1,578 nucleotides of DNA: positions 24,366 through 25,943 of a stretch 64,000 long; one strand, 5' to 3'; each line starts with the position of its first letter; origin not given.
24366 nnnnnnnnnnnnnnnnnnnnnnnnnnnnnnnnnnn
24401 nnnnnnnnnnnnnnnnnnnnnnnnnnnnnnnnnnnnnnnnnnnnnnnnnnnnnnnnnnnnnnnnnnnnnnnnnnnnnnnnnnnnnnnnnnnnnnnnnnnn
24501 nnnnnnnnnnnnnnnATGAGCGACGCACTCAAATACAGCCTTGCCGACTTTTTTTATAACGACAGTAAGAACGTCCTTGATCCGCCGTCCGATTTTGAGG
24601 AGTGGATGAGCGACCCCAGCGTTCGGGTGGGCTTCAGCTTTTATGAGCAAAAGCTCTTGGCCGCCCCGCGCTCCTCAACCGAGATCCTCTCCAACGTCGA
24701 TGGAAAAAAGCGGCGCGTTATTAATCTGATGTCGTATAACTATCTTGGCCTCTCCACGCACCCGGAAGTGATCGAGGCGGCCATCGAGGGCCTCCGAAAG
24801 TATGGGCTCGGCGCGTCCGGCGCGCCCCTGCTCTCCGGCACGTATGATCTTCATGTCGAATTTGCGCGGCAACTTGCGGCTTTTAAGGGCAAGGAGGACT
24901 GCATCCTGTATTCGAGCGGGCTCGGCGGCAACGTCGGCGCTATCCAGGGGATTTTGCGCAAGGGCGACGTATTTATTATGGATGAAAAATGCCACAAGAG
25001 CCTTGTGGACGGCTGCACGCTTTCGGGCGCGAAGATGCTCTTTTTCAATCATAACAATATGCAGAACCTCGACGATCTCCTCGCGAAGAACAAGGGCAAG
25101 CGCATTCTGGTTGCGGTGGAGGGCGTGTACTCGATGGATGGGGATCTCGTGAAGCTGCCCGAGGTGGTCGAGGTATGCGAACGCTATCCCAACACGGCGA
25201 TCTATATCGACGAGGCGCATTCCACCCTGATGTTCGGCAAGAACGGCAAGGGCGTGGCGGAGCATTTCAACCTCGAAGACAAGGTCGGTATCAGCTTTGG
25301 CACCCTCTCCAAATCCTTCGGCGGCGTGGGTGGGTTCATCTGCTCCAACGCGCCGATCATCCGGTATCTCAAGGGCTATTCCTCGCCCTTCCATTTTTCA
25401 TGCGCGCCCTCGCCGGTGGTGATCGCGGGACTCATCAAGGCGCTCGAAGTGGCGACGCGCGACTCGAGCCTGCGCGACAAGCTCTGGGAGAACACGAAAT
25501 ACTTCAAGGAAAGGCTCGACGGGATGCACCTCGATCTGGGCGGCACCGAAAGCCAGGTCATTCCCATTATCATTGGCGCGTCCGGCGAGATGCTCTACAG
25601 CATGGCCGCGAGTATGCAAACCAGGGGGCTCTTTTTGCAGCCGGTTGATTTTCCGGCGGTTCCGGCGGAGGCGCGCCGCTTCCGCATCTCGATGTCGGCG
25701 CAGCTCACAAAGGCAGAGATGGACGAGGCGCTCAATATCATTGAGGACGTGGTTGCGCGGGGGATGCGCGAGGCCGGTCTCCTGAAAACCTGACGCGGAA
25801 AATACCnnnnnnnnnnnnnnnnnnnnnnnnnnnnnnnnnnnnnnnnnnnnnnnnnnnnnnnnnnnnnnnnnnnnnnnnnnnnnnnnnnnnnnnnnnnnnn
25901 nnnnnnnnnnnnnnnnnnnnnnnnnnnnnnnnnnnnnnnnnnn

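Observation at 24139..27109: Tight ACP / alpha-oxoamine-synthase / FabZ-like dehydratase / PPTase cassette: candidate dedicated amino-lipid (sphingoid-base-like) pathway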

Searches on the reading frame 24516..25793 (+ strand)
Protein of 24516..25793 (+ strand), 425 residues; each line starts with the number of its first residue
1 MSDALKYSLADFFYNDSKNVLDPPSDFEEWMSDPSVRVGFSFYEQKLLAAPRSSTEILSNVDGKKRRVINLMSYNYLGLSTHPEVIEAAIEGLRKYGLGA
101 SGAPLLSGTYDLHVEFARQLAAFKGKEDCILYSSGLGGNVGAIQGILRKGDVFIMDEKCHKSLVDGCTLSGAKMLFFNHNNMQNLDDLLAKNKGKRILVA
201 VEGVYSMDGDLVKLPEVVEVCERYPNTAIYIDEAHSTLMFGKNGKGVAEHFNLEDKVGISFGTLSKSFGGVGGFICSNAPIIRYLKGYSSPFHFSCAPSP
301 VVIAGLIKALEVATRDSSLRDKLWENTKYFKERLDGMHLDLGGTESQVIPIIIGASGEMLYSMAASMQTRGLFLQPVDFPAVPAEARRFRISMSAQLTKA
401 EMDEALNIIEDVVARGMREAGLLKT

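Call 5: search_protein_families(library=pfam, proteins=[window:24516-25793:+])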
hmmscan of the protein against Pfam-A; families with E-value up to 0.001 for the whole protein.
window:24516-25793:+ (425 aa): 2 families
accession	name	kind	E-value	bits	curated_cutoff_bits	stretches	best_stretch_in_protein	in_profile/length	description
PF00155.27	Aminotran_1_2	-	6.1e-54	184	19.7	1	67-409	2-361/361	Aminotransferase class I and II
PF01053.26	Cys_Met_Meta_PP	-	0.00011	21.3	27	1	116-237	57-178/381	Cys/Met metabolism PLP-dependent enzyme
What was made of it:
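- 24516..25793 (+): Alpha-oxoamine synthase (425 aa), a PLP enzyme belonging to a distinct clade. PF00155 at 6e-54 (call 5).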

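Call 6: search_protein_families(library=ncbifam, proteins=[window:24516-25793:+])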
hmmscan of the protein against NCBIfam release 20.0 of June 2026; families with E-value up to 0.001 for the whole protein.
window:24516-25793:+ (425 aa): 12 families
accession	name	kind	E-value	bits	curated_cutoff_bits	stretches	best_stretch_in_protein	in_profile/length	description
TIGR01825.1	gly_Cac_T_rel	subfamily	5.8e-104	347.8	535.4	1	62-413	29-379/385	BioF/Kbl family PLP-dependent acyltransferase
NF005394.0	PRK06939.1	equivalog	5e-98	328.4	460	1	64-412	40-390/397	glycine C-acetyltransferase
NF047600.1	SerpalmtaseCFB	equivalog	6e-96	321.5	640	1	61-413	38-389/395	serine palmitoyltransferase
TIGR00858.1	bioF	equivalog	4.3e-95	318.5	426.45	1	61-409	16-364/365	8-amino-7-oxononanoate synthase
TIGR01822.1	2am3keto_CoA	equivalog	4.9e-82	275.9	493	1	43-411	19-385/393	glycine C-acetyltransferase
NF047599.1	SerpalmtaseBetaP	equivalog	9.8e-82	274.7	500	1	64-413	41-390/394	serine palmitoyltransferase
TIGR01821.1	5aminolev_synth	equivalog_domain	2.9e-70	237.2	338.55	1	62-414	42-395/402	5-aminolevulinate synthase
NF047603.1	SerpalmtaseAlphaP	equivalog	8.4e-68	228.8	670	1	64-410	43-390/399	serine palmitoyltransferase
NF005526.0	PRK07179.1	equivalog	3.4e-55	187.3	428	1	53-415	42-398/407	alpha-hydroxyketone-type quorum-sensing autoinducer synthase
NF005697.0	PRK07505.1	subfamily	2.4e-40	138.4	342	1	59-415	41-401/405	hypothetical protein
NF004608.1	PRK05937.1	equivalog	2.8e-27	95.5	399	1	71-335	7-280/366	8-amino-7-oxononanoate synthase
TIGR01141.1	hisC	equivalog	0.00042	19.3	276.55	1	179-334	127-277/349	histidinol-phosphate transaminase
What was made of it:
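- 24516..25793 (+): No NCBIfam equivalog cut-off is reached (call 6).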

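Call 9: find_homologous_proteins(query=window:24516-25793:+)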
Query window:24516-25793:+ (425 aa): 6069 proteins with E <= 0.001 among 8000 candidates; the best 120 are listed.
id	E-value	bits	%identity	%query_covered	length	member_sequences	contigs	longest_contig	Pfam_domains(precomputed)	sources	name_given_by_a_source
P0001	7.9e-283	955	100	100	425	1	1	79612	PF00155.28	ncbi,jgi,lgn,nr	ncbi:MAG: aminotransferase class I/II-fold pyridoxal phosphate-dependent enzyme [Spirochaetota bacte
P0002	6.0e-264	893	92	100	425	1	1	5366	PF00155.28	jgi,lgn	-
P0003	4.5e-252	854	88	100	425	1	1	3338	PF00155.28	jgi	jgi:glycine C-acetyltransferase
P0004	8.5e-248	840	87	100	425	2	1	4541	PF00155.28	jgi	jgi:glycine C-acetyltransferase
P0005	8.1e-244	827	85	100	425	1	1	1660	PF00155.28,PF01276.27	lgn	-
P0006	7.0e-243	824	85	100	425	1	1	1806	PF00155.28,PF01276.27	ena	-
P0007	9.2e-243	823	85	100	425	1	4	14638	PF00155.28,PF01276.27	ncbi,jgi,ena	-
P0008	1.9e-242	822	85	100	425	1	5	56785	PF00155.28,PF01276.27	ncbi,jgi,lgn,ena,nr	ncbi:MAG TPA: aminotransferase class I/II-fold pyridoxal phosphate-dependent enzyme [Spirochaetota b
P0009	3.5e-242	822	85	100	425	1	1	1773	PF00155.28,PF01276.27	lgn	-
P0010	5.0e-242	821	84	100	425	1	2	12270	PF00155.28,PF01276.27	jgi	-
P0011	8.3e-242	820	85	100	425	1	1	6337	PF00155.28,PF01276.27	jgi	-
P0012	9.4e-242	820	85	100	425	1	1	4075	PF00155.28,PF01053.27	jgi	jgi:glycine C-acetyltransferase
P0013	1.7e-241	819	85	100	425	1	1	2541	PF00155.28,PF01276.27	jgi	-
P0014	1.6e-240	816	84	100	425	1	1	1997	PF00155.28,PF01276.27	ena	-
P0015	9.8e-240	813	84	100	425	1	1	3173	PF00155.28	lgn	-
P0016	4.0e-235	798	82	100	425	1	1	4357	PF00155.28,PF01276.27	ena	-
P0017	9.4e-223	758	79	98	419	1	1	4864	PF00155.28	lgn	-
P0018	2.1e-222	756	79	98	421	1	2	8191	PF00155.28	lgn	-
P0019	2.4e-221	753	77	98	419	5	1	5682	PF00155.28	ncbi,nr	ncbi:MAG: aminotransferase class I/II-fold pyridoxal phosphate-dependent enzyme [Spirochaetes bacter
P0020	6.0e-221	752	77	99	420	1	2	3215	PF00155.28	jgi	-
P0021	1.7e-220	750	77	98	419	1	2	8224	PF00155.28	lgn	-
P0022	4.0e-220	749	77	97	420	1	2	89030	PF00155.28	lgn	-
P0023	8.0e-218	741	76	98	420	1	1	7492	PF00155.28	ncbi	-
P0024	5.6e-217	739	77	98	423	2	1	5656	PF00155.28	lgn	-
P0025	1.6e-216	737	76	98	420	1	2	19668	PF00155.28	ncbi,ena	-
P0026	4.4e-216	736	76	98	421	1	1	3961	PF00155.28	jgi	-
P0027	5.9e-216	735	76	98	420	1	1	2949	PF00155.28,PF01053.27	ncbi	-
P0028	6.0e-216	735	75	99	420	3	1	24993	PF00155.28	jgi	-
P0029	6.4e-216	735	76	98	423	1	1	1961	PF00155.28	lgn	-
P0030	2.5e-215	733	76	98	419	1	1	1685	PF00155.28,PF01053.27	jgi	jgi:glycine C-acetyltransferase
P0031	3.1e-215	733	78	98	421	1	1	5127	PF00155.28,PF01053.27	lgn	-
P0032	4.0e-215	732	76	98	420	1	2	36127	PF00155.28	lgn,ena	-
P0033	6.7e-215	732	76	98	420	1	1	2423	PF00155.28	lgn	-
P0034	1.1e-214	731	75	98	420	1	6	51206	PF00155.28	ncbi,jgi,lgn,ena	jgi:glycine C-acetyltransferase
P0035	1.4e-214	731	75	98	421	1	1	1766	PF00155.28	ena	-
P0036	3.0e-214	730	76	98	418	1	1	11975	PF00155.28,PF01053.27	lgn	-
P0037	3.0e-214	730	75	98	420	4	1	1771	PF00155.28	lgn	-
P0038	7.5e-214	728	74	100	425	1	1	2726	PF00155.28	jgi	jgi:glycine C-acetyltransferase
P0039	9.0e-214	728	75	99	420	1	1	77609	PF00155.28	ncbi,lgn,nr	ncbi:MAG: aminotransferase class I/II-fold pyridoxal phosphate-dependent enzyme [Candidatus Aminicen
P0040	9.4e-214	728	76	98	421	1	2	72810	PF00155.28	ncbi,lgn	-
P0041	1.6e-213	727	76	98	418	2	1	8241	PF00155.28,PF01276.27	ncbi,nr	ncbi:MAG: pyridoxal phosphate-dependent aminotransferase family protein [bacterium]|nr:pyridoxal pho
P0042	1.8e-213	727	83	89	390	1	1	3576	PF00155.28,PF01276.27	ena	-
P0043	2.2e-213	727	75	98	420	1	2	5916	PF00155.28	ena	-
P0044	3.9e-213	726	76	99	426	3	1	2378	PF00155.28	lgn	-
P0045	4.9e-213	726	77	98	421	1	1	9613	PF00155.28,PF01053.27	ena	-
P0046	5.0e-213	725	76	98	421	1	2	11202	PF00155.28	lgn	-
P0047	5.7e-213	725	75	98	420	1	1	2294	PF00155.28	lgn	-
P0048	6.5e-213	725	74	98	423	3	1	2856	PF00155.28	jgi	-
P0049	7.7e-213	725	73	99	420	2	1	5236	PF00155.28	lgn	-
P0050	1.3e-212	724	76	98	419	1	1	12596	PF00155.28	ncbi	-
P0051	1.8e-212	724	73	99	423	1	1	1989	PF00155.28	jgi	jgi:glycine C-acetyltransferase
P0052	2.6e-212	723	74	98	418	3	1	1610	PF00155.28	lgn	-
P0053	2.6e-212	723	74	99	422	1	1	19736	PF00155.28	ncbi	-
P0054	5.2e-212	722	74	98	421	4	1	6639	PF00155.28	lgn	-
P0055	1.1e-211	721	76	98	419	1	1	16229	PF00155.28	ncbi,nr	ncbi:MAG: pyridoxal phosphate-dependent aminotransferase family protein [Spirochaetes bacterium]|nr:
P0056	1.9e-211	720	75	99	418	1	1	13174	PF00155.28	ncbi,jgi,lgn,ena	-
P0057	2.6e-211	720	75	98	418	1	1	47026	PF00155.28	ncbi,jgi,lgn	-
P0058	3.3e-211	720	74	99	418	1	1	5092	PF00155.28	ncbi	-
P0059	4.5e-211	719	75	98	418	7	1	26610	PF00155.28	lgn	-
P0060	7.0e-211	718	75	99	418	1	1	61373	PF00155.28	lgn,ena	-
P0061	1.5e-210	717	74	98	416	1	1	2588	PF00155.28,PF01212.28,PF01053.27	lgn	-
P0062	4.2e-210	716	74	98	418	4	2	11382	PF00155.28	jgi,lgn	jgi:7-keto-8-aminopelargonate synthetase-like enzyme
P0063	8.3e-210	715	71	100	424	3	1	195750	PF00155.28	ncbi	-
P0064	1.3e-209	714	74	98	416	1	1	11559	PF00155.28,PF01212.28,PF01053.27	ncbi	-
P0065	2.7e-209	713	74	98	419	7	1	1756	PF00155.28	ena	-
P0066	5.3e-209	712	74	98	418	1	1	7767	PF00155.28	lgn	-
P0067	5.7e-209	712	74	99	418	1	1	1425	PF00155.28,PF01276.27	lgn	-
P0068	6.2e-209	712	74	98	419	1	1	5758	PF00155.28,PF01053.27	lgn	-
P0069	6.9e-209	712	75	99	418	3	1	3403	PF00155.28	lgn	-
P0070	7.8e-209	712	74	97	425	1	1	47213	PF00155.28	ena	-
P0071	9.6e-209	711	73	98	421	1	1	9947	PF00155.28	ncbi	-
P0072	2.3e-208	710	71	100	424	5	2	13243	PF00155.28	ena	-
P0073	3.2e-208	710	74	98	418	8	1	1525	PF00155.28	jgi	-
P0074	3.4e-208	710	75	98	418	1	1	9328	PF00155.28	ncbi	ncbi:MAG: aminotransferase class I/II-fold pyridoxal phosphate-dependent enzyme [Spirochaetota bacte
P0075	3.9e-208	709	74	98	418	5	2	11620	PF00155.28,PF01276.27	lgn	-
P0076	6.3e-208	709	74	98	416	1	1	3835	PF00155.28,PF01212.28,PF01053.27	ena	-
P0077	1.3e-207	708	75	98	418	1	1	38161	PF00155.28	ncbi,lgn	-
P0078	1.4e-207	708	74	99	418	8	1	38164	PF00155.28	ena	-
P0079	1.6e-207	707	72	99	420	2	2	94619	PF00155.28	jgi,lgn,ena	-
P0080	2.8e-207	707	73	98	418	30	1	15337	PF00155.28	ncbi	-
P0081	4.6e-207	706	73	98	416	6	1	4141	PF00155.28,PF01212.28,PF01053.27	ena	-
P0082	5.6e-207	706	75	98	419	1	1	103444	PF00155.28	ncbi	-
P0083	5.8e-207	706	74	98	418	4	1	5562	PF00155.28,PF01053.27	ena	-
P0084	8.0e-207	705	72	98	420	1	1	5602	PF00155.28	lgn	-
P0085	8.6e-207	705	75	99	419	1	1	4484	PF00155.28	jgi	jgi:7-keto-8-aminopelargonate synthetase-like enzyme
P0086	8.6e-207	705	73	98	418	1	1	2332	PF00155.28,PF01053.27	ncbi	-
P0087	1.2e-206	704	72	98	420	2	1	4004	PF00155.28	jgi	jgi:7-keto-8-aminopelargonate synthetase-like enzyme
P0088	1.3e-206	704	73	99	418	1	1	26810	PF00155.28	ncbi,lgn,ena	-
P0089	1.3e-206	704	73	97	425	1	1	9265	PF00155.28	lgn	-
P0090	1.6e-206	704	74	98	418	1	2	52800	PF00155.28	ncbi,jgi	-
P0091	1.7e-206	704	74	98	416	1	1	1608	PF00155.28,PF01212.28,PF01053.27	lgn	-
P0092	1.8e-206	704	74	98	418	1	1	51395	PF00155.28,PF01053.27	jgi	jgi:8-amino-7-oxononanoate synthase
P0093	2.4e-206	703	73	100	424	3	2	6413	PF00155.28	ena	-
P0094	2.8e-206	703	73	99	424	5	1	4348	PF00155.28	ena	-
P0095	6.3e-206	702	73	98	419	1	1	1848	PF00155.28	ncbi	-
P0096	7.1e-206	702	73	98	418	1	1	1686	PF00155.28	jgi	jgi:glycine C-acetyltransferase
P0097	9.6e-206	702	74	98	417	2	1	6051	PF00155.28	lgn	-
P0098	2.1e-205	700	74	98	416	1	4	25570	PF00155.28,PF01053.27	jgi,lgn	jgi:glycine C-acetyltransferase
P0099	2.1e-205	700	74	98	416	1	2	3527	PF00155.28,PF01053.27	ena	-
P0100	2.9e-205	700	74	98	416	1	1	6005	PF00155.28,PF01053.27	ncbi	-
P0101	3.0e-205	700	72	98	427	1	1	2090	PF00155.28,PF01053.27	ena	-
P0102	3.5e-205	700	74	98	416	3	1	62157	PF00155.28,PF01212.28,PF01053.27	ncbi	-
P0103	5.3e-205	699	73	98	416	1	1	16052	PF00155.28,PF01053.27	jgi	jgi:glycine C-acetyltransferase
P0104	6.1e-205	699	73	99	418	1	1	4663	PF00155.28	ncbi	-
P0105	6.4e-205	699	74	98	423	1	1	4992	PF00155.28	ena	-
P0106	7.1e-205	699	74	98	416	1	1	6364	PF00155.28,PF01053.27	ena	-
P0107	8.1e-205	698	74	98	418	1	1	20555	PF00155.28,PF01053.27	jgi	jgi:8-amino-7-oxononanoate synthase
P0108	8.2e-205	698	74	98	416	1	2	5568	PF00155.28,PF01053.27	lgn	-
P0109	1.1e-204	698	72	99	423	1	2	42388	PF00155.28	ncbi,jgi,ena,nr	ncbi:MAG: 8-amino-7-oxononanoate synthase [Spirochaetes bacterium]|nr:MAG: 8-amino-7-oxononanoate sy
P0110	1.2e-204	698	73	99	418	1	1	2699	PF00155.28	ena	-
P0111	1.3e-204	698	74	98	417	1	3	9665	PF00155.28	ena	-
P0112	1.7e-204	697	73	99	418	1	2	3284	PF00155.28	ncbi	-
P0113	1.7e-204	697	73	98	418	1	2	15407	PF00155.28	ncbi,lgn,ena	-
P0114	2.5e-204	697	74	98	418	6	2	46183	PF00155.28,PF01053.27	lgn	-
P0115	3.6e-204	696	73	98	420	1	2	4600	PF00155.28,PF01053.27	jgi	jgi:glycine C-acetyltransferase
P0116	5.5e-204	696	72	98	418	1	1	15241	PF00155.28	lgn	-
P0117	5.7e-204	696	73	98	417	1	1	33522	PF00155.28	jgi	-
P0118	1.1e-203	695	73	97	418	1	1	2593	PF00155.28,PF01053.27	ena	-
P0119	1.3e-203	694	71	99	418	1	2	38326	PF00155.28,PF01053.27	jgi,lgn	jgi:glycine C-acetyltransferase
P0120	1.4e-203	694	71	99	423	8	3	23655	PF00155.28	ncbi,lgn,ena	-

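Call 10: search_solved_structures(query=window:24516-25793:+, max_evalue=1e-20, show_alignments=2)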
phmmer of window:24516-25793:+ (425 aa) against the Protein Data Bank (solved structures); distinct sequences matched with E-value up to 1e-20: 50.
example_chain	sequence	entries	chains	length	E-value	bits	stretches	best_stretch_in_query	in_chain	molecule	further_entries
3a2b_A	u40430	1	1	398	2.3e-79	270.4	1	60-409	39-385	Serine palmitoyltransferase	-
8guh_A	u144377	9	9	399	2.3e-79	270.4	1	60-409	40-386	Serine palmitoyltransferase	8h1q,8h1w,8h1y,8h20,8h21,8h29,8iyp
8s1y_A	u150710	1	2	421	3.2e-69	237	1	43-413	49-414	8-amino-7-oxononanoate synthase/2-amino-3-ketobutyrate coenzyme A ligase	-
7poa_A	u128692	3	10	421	1.1e-68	235.2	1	43-413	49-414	8-amino-7-oxononanoate synthase/2-amino-3-ketobutyrate coenzyme A ligase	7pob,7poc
7v58_A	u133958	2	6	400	6.6e-68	232.6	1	66-411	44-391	2-amino-3-ketobutyrate coenzyme A ligase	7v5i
1fc4_A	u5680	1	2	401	1.3e-65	225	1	41-406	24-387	2-AMINO-3-KETOBUTYRATE CONENZYME A LIGASE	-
7bxp_A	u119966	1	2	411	8.5e-65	222.4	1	35-421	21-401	2-amino-3-ketobutyrate coenzyme A ligase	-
7bxq_A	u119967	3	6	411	5.8e-64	219.7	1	35-421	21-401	2-amino-3-ketobutyrate coenzyme A ligase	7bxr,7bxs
3tqx_A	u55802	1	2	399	7.5e-61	209.4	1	63-409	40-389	2-amino-3-ketobutyrate coenzyme A ligase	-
2jgt_A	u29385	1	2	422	3.1e-57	197.5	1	67-410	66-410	SERINE PALMITOYLTRANSFERASE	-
2w8j_A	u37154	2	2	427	3.3e-57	197.4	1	67-410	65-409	SERINE PALMITOYLTRANSFERASE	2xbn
2jg2_A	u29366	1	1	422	3.3e-57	197.4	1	67-410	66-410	SERINE PALMITOYLTRANSFERASE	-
2w8t_A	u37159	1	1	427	6.2e-57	196.5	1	67-410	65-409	SERINE PALMITOYLTRANSFERASE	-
2w8u_A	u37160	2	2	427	8.6e-57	196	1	67-410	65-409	SERINE PALMITOYLTRANSFERASE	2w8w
2w8v_A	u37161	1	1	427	1.1e-56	195.6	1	67-410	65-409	SERINE PALMITOYLTRANSFERASE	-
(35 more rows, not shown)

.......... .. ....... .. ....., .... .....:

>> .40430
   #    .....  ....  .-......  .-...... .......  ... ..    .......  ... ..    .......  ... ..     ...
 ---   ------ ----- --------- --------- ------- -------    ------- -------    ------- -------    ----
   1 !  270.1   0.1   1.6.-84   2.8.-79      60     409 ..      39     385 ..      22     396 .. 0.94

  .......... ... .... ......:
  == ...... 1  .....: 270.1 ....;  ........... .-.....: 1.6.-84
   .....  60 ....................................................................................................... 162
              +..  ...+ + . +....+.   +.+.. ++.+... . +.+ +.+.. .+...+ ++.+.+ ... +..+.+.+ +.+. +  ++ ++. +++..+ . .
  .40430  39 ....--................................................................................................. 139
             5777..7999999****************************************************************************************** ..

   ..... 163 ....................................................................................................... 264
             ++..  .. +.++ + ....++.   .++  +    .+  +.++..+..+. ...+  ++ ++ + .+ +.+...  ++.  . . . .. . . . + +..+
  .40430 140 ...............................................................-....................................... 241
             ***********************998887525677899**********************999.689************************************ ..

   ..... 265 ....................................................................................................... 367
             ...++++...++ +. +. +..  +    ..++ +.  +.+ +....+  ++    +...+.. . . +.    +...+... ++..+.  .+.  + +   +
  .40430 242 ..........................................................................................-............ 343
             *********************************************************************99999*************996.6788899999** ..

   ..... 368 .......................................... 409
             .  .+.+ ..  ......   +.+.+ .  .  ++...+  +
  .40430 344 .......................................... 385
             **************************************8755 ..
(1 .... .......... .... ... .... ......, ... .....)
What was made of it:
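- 24516..25793 (+): The PDB best hit is S. multivorum Spt at 2e-79 (call 10).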

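Call 11: find_encoding_contigs(protein=P0039, flank=10000, max_places=2)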
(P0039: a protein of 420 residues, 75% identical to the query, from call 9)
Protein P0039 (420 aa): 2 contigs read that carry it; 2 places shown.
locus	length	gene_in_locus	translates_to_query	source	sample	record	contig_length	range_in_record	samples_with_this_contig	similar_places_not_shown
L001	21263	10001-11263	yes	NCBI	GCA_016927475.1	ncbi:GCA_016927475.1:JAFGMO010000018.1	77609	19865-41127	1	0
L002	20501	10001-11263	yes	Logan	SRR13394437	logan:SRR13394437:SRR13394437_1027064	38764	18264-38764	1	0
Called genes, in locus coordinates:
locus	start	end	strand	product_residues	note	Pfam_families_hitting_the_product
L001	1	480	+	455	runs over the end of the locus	PF03349:Toluene_X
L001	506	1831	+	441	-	PF00860:Xan_ur_permease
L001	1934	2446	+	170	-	-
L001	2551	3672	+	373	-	-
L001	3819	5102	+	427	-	PF00109:ketoacyl-synt, PF00108:Thiolase_N (faint), PF02801:Ketoacyl-synt_C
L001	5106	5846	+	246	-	PF00106:adh_short, PF01370:Epimerase (faint), PF08659:KR, PF13561:adh_short_C2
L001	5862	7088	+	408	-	PF01154:HMG_CoA_synt_N, PF08540:HMG_CoA_synt_C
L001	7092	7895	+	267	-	PF00378:ECH_1, PF16113:ECH_2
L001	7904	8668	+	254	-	PF00378:ECH_1, PF16113:ECH_2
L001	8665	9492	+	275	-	PF00106:adh_short, PF13561:adh_short_C2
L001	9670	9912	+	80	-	PF00550:PP-binding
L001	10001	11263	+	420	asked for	PF00155:Aminotran_1_2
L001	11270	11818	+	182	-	PF07977:FabA, PF22818:ApeI-like (weak)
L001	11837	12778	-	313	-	PF00149:Metallophos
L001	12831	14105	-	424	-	PF00109:ketoacyl-synt, PF00108:Thiolase_N (faint), PF02801:Ketoacyl-synt_C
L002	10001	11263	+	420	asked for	PF00155:Aminotran_1_2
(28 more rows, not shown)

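Call 12: find_encoding_contigs(protein=P0063, flank=10000, max_places=2)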
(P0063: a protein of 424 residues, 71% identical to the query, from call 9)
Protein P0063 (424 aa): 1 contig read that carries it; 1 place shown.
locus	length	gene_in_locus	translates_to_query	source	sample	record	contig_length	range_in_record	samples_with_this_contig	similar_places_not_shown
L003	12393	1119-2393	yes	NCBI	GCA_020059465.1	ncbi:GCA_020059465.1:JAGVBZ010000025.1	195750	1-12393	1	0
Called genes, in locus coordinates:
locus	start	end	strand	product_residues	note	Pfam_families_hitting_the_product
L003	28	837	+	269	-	PF00106:adh_short, PF13561:adh_short_C2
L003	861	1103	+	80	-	PF00550:PP-binding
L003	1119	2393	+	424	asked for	PF00155:Aminotran_1_2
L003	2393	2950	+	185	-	PF07977:FabA, PF22818:ApeI-like (weak)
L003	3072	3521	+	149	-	-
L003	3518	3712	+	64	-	-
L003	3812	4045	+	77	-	-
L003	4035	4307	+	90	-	PF05016:ParE_toxin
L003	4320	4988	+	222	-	PF17837:4PPT_N, PF01648:ACPS (weak)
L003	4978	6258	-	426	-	PF00109:ketoacyl-synt, PF00108:Thiolase_N (faint), PF02801:Ketoacyl-synt_C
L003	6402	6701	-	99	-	PF01934:HepT-like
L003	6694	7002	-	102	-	PF01909:NTP_transf_2, PF18765:Polbeta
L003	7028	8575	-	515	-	PF02142:MGS, PF01808:AICARFT_IMPCHas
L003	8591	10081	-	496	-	PF14821:Thr_synth_N, PF00291:PALP, PF24857:THR4_C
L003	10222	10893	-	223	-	-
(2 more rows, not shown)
